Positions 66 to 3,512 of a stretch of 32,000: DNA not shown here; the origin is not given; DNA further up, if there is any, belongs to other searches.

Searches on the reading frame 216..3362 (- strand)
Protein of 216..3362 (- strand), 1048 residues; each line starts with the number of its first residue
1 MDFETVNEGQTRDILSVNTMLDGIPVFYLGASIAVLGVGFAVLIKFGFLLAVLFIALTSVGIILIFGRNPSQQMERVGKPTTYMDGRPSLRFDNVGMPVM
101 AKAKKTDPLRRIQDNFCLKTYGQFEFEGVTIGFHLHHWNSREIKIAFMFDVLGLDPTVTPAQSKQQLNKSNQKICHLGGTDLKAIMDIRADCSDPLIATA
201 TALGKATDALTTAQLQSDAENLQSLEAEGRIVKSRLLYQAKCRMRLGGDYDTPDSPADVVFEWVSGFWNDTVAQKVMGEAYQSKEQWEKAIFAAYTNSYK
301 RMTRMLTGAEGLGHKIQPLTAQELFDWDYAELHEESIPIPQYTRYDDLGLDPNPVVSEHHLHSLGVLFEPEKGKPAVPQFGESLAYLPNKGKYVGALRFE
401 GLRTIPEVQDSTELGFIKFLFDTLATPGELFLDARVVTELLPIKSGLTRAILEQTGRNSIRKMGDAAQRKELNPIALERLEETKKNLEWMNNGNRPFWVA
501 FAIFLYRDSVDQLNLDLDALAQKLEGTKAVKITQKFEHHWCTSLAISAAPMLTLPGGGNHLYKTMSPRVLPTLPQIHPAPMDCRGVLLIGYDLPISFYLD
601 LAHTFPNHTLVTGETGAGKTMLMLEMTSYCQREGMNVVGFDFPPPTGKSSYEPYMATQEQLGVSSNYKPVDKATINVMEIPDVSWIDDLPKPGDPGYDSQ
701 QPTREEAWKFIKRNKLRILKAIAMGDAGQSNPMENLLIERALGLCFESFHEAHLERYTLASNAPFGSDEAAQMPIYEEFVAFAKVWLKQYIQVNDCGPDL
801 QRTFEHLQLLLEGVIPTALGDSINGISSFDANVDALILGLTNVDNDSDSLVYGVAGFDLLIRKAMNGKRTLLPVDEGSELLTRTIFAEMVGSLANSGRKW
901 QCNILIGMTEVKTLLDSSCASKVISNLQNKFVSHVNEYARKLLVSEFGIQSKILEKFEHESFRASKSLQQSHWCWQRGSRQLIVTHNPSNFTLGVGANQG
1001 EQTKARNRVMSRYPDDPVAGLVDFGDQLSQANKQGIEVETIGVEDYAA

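Call 12: search_protein_families(library=pfam, proteins=[window:216-3362:-], max_evalue=0.001)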
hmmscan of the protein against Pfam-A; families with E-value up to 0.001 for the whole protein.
window:216-3362:- (1048 aa): 1 family
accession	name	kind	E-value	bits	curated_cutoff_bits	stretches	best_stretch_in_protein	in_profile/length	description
PF13401.12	AAA_22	-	0.00041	21.1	27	0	608-666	7-63/130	AAA domain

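Call 56: search_protein_families(library=ncbifam, proteins=[window:216-3362:-], max_evalue=0.01)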
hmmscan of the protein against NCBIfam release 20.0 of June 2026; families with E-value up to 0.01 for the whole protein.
window:216-3362:- (1048 aa): 3 families
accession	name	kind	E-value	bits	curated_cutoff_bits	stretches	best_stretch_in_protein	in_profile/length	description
TIGR00929.1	VirB4_CagE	subfamily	1.2e-05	23.8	643.1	0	607-641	438-473/792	VirB4 family type IV secretion/conjugal transfer ATPase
TIGR03015.1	pepcterm_ATPase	hypoth_equivalog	0.0015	18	324.5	0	858-918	113-174/269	XrtA/PEP-CTERM system-associated ATPase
NF010447.0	PRK13873.1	equivalog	0.0017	16.4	1020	0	607-642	442-478/815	conjugal transfer protein TrbE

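Call 57: search_protein_families(library=phrogs, proteins=[window:216-3362:-], max_evalue=0.01)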
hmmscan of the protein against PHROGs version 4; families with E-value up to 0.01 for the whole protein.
window:216-3362:- (1048 aa): 0 families

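Call 60: search_protein_families(library=padloc, proteins=[window:216-3362:-], max_evalue=0.01)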
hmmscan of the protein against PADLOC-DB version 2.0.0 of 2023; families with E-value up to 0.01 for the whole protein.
window:216-3362:- (1048 aa): 1 family
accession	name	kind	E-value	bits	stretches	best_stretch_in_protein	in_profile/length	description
PDLC04140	mad8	-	1.9e-07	28.9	1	606-932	27-250/314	mads_8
